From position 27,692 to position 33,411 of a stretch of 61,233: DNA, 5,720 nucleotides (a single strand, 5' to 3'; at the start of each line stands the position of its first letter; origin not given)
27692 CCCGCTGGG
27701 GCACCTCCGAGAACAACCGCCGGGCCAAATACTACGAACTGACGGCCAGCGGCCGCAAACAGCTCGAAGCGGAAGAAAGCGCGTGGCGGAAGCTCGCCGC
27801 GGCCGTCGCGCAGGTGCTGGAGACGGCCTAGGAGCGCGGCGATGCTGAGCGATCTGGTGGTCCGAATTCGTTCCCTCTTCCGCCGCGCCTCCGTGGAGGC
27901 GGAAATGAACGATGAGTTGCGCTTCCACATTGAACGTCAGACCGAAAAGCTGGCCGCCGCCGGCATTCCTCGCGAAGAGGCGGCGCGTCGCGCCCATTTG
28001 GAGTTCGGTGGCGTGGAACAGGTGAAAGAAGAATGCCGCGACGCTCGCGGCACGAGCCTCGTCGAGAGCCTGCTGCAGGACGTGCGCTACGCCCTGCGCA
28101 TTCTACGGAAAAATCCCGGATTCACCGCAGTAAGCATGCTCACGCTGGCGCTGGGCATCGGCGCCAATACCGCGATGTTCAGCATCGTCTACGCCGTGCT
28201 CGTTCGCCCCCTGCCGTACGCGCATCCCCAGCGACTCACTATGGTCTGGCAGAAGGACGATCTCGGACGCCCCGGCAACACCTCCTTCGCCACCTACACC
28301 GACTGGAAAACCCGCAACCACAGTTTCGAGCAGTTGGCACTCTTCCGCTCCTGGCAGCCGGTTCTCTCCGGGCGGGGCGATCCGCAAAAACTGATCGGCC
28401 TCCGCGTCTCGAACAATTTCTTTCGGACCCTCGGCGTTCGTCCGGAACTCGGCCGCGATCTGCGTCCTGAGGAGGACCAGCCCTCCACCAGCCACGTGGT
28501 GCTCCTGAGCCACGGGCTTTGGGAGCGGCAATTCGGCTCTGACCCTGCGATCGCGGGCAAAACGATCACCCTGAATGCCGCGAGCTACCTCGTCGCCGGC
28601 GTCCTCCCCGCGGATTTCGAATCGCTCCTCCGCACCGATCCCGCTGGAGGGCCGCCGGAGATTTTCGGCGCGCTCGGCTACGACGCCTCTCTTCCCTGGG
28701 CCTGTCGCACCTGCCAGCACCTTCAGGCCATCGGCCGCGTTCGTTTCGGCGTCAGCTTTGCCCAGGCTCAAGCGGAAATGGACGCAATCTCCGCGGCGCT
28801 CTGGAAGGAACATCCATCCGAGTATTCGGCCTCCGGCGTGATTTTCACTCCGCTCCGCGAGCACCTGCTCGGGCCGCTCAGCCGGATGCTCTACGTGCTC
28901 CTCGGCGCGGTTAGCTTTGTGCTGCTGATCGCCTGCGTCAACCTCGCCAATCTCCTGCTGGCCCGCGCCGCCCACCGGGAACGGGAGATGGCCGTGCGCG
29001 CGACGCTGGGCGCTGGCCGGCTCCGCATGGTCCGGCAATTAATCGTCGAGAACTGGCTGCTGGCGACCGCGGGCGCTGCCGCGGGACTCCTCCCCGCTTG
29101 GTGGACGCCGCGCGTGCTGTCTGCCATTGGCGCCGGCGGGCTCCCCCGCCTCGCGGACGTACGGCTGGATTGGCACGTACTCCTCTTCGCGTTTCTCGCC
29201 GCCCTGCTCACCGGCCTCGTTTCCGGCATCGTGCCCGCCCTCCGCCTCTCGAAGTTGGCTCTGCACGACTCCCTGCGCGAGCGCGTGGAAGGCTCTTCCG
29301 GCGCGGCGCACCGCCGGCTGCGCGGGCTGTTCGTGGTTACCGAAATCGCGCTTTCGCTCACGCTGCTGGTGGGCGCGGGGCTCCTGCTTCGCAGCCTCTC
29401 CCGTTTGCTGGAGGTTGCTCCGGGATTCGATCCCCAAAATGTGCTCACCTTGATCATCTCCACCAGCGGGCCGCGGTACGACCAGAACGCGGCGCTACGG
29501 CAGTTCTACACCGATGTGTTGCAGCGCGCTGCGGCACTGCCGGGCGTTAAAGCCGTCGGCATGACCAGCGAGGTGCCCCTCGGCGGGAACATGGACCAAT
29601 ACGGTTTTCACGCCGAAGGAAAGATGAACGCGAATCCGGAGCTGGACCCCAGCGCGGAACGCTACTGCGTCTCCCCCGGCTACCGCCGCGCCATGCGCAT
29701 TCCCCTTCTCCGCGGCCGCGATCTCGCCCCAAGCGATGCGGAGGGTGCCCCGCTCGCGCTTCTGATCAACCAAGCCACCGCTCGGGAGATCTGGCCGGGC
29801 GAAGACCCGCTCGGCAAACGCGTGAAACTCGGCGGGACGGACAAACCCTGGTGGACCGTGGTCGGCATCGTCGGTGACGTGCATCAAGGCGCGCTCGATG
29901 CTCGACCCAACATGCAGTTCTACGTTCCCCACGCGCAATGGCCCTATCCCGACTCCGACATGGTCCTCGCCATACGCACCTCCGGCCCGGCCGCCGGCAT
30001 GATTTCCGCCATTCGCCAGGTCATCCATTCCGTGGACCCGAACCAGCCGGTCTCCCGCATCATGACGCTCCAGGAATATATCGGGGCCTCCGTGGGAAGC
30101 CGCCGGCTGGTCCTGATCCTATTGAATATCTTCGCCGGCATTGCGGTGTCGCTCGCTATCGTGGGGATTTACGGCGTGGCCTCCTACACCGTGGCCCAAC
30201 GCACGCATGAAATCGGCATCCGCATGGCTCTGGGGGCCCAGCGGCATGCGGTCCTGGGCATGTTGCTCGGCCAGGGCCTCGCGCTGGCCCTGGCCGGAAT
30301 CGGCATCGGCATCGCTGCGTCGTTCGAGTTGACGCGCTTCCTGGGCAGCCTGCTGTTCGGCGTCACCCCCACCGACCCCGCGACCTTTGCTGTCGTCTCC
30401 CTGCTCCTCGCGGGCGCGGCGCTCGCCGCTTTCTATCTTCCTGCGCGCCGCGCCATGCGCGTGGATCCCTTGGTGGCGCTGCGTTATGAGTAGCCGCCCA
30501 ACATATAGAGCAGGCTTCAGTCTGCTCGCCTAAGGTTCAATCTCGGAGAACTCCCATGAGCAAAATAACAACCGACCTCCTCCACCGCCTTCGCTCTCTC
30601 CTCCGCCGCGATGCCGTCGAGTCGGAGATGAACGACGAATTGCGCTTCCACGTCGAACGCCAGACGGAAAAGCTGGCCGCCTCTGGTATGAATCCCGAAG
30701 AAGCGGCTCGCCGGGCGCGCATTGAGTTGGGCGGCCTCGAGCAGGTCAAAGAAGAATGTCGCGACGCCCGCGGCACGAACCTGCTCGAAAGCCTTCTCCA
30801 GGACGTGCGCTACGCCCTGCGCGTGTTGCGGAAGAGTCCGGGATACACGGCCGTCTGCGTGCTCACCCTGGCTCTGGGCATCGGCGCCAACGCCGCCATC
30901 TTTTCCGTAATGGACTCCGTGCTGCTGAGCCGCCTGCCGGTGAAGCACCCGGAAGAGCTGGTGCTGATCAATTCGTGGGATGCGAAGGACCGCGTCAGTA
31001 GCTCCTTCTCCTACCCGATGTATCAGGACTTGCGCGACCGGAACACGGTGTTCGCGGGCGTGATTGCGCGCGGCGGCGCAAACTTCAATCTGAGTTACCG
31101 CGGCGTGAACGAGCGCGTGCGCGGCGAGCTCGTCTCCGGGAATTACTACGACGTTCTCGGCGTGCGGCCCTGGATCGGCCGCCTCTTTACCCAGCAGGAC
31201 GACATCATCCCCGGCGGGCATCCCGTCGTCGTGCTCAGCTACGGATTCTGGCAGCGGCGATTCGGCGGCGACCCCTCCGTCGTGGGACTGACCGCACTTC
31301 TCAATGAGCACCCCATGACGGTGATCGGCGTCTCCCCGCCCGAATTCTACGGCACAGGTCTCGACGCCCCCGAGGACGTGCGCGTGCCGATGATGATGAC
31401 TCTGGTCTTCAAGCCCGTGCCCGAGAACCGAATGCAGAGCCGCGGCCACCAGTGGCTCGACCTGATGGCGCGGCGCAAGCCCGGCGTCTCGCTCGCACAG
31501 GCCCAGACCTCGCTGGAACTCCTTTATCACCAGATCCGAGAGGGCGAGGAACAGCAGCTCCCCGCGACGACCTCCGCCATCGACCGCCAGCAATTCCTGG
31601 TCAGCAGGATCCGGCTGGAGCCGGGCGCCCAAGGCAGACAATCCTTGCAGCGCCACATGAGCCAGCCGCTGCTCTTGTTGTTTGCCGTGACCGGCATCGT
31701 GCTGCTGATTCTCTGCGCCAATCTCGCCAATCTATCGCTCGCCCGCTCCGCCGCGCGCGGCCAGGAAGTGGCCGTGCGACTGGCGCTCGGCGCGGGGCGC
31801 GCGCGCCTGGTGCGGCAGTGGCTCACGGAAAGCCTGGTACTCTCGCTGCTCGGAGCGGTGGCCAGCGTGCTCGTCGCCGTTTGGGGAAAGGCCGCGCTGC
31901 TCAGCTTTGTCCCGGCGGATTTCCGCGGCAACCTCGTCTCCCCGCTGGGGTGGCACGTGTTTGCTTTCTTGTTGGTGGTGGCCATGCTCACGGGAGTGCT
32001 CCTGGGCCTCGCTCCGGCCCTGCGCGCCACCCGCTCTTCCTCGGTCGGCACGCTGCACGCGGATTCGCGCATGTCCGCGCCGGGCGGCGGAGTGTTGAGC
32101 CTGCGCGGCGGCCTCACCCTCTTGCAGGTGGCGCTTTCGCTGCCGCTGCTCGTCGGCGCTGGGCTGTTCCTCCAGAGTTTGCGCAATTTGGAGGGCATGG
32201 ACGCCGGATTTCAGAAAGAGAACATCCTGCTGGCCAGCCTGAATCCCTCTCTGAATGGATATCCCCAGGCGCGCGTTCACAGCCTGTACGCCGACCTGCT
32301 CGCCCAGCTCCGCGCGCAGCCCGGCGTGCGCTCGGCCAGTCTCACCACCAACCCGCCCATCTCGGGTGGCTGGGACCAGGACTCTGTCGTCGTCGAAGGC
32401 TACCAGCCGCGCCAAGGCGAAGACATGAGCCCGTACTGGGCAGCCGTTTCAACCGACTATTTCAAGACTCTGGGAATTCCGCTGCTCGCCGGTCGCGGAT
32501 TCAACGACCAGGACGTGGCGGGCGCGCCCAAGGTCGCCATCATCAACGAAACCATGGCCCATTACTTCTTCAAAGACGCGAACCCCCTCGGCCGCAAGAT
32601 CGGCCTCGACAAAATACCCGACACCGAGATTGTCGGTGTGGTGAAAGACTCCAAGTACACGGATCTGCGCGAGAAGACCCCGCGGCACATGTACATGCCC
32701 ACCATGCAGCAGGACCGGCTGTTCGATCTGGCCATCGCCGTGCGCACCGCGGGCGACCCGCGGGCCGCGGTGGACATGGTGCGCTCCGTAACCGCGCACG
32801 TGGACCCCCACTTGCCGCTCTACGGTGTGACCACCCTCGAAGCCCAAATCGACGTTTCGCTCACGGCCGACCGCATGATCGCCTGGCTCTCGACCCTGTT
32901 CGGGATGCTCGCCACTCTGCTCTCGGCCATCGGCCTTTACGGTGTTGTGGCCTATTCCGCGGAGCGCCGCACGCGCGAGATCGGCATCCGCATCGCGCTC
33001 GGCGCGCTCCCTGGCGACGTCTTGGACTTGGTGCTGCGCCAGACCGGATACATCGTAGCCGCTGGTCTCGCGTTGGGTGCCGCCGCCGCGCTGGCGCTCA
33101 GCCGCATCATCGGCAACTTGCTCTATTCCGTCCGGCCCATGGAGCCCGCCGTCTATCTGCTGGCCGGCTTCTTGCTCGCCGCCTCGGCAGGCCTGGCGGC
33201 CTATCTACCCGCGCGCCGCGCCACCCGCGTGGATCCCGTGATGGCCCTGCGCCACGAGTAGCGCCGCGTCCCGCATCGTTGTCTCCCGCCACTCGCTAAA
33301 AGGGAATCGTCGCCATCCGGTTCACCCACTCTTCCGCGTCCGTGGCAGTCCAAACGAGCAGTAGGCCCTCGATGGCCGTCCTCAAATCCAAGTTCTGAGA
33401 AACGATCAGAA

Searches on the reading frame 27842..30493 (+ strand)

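Call 68: search_protein_families(library=pfam, proteins=[window:27842-30493:+], max_evalue=0.0001)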
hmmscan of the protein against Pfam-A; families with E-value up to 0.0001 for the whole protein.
window:27842-30493:+ (883 aa): 2 families
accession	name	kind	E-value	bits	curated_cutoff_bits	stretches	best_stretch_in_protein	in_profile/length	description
PF12704.14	MacB_PCD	-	7.5e-32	111.7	27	2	95-315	1-206/207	MacB-like periplasmic core domain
PF02687.27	FtsX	-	8.4e-25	87.6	25.5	2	762-876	1-120/120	FtsX-like permease C-terminal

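Call 107: search_protein_families(library=ncbifam, proteins=[window:27842-30493:+], max_evalue=0.00001)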
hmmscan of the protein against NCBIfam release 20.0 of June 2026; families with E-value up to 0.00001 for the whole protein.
window:27842-30493:+ (883 aa): 3 families
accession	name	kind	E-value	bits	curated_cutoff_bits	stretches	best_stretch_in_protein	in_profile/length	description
TIGR03434.1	ADOP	subfamily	5.2e-293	974.1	622.3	1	77-883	1-803/803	ADOP family duplicated permease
NF007826.0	PRK10535.1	equivalog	9.4e-18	63.8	966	1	757-881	521-646/648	macrolide ABC transporter ATP-binding protein/permease MacB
NF038403.1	perm_prefix_1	domain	1.3e-16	60.1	30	1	8-66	1-59/59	permease prefix domain 1-containing protein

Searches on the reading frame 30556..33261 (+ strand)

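Call 68: search_protein_families(library=pfam, proteins=[window:30556-33261:+], max_evalue=0.0001)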
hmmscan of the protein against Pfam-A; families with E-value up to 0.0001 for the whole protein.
window:30556-33261:+ (901 aa): 2 families
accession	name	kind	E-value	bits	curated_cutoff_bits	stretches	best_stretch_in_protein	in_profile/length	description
PF12704.14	MacB_PCD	-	3.1e-41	142.4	27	2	98-321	1-205/207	MacB-like periplasmic core domain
PF02687.27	FtsX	-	2.2e-22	79.8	25.5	2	781-894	2-120/120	FtsX-like permease C-terminal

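Call 107: search_protein_families(library=ncbifam, proteins=[window:30556-33261:+], max_evalue=0.00001)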
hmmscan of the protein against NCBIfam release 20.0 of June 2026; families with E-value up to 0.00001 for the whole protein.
window:30556-33261:+ (901 aa): 3 families
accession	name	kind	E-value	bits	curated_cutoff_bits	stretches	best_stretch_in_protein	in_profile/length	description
TIGR03434.1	ADOP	subfamily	6.6e-281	934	622.3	1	80-901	1-803/803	ADOP family duplicated permease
NF007826.0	PRK10535.1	equivalog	1.6e-32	112.6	966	2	623-901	364-648/648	macrolide ABC transporter ATP-binding protein/permease MacB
NF038403.1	perm_prefix_1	domain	5.3e-16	58.2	30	1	11-69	1-59/59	permease prefix domain 1-containing protein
